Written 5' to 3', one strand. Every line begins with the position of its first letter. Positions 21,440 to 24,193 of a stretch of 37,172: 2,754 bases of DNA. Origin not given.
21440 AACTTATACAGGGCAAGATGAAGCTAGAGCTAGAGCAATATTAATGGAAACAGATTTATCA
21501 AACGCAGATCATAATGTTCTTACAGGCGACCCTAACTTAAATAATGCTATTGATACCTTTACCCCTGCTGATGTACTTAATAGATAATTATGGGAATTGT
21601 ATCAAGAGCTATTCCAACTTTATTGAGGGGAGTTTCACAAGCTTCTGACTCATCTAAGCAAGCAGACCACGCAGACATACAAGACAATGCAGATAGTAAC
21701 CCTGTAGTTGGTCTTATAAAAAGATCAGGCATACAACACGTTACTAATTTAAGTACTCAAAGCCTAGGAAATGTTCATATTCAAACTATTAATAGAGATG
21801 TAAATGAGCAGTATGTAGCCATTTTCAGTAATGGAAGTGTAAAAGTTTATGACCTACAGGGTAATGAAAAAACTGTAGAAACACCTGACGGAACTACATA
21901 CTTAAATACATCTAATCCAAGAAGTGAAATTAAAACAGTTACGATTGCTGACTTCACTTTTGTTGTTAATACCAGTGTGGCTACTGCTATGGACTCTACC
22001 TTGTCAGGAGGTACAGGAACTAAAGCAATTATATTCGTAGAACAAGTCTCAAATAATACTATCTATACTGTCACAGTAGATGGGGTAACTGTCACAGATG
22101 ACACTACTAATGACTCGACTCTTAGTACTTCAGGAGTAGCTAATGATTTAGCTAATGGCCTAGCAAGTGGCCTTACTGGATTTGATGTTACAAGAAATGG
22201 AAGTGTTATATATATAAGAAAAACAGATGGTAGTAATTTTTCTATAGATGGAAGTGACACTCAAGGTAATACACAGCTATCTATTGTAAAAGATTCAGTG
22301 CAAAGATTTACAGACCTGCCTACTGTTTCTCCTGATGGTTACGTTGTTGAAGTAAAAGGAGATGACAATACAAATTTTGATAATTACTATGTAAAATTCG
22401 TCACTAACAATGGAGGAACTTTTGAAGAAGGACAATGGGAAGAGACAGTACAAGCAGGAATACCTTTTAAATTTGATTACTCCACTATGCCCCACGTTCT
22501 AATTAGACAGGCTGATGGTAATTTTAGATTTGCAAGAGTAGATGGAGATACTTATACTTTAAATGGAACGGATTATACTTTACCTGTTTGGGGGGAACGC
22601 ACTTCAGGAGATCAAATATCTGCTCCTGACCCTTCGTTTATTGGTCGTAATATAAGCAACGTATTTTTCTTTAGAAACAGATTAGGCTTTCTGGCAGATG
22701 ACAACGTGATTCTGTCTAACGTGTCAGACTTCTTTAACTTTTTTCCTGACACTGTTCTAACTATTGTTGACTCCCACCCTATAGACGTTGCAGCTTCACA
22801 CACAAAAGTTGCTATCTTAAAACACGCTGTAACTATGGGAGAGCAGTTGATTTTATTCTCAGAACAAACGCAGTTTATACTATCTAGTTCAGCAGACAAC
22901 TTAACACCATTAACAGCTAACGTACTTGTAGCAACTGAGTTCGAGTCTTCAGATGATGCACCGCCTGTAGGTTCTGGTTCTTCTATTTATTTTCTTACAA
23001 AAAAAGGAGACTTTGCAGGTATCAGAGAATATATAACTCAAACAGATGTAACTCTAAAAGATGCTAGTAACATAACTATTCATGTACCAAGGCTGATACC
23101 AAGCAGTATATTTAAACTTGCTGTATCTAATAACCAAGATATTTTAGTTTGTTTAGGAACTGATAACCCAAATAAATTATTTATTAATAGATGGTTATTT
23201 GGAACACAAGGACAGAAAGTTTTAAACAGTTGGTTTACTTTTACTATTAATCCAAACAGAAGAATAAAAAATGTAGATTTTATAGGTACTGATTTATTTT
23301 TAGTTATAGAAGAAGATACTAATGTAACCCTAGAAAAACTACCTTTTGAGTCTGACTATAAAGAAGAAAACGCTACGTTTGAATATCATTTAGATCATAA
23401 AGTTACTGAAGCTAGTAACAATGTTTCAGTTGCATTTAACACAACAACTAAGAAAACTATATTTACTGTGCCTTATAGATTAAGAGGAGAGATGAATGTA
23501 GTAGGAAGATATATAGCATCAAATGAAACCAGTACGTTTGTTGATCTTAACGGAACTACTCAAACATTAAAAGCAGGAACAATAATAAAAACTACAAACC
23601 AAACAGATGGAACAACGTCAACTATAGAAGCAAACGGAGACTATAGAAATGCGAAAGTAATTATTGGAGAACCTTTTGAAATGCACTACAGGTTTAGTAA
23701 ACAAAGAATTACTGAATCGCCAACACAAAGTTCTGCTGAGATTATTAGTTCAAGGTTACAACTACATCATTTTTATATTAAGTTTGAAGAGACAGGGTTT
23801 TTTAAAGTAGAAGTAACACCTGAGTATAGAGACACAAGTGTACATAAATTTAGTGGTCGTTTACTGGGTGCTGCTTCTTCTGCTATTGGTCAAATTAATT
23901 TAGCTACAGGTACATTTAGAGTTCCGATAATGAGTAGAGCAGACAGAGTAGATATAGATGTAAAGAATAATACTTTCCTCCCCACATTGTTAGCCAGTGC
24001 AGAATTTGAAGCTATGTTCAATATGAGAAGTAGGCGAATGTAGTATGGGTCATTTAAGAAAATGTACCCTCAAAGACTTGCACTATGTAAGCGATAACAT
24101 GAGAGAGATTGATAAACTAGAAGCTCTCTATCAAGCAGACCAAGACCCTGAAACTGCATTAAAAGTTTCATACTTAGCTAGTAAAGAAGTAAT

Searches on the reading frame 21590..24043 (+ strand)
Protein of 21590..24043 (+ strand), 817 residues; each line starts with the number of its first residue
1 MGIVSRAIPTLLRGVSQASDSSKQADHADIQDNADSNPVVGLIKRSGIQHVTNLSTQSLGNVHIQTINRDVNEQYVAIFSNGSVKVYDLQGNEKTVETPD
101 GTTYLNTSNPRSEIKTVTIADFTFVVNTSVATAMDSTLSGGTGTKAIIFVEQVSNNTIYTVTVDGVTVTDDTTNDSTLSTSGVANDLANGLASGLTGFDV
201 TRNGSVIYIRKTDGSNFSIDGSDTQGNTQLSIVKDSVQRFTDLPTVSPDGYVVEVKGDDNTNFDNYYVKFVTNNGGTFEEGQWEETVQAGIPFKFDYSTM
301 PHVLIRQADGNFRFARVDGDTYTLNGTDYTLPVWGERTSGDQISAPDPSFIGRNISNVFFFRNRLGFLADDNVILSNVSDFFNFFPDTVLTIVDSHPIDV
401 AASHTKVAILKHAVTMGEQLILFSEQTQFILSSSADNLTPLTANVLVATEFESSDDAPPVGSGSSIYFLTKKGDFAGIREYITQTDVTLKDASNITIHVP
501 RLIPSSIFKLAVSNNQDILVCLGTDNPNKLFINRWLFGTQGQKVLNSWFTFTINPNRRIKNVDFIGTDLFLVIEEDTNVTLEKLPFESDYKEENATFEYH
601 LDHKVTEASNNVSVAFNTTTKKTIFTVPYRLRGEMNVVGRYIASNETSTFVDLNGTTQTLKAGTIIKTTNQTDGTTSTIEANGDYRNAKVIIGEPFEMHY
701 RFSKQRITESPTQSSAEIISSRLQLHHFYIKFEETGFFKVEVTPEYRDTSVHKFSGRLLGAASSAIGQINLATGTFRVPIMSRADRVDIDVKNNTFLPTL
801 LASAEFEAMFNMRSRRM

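Call 6: search_protein_families(library=pfam, proteins=[window:21590-24043:+], max_evalue=0.01)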
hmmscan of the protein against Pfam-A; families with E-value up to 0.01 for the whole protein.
window:21590-24043:+ (817 aa): 1 family
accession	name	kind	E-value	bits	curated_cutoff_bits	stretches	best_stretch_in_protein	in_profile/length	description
PF25675.1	Phage_nozzle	-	1.9e-246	820.6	27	1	1-817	1-794/794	Bacteriophage nozzle protein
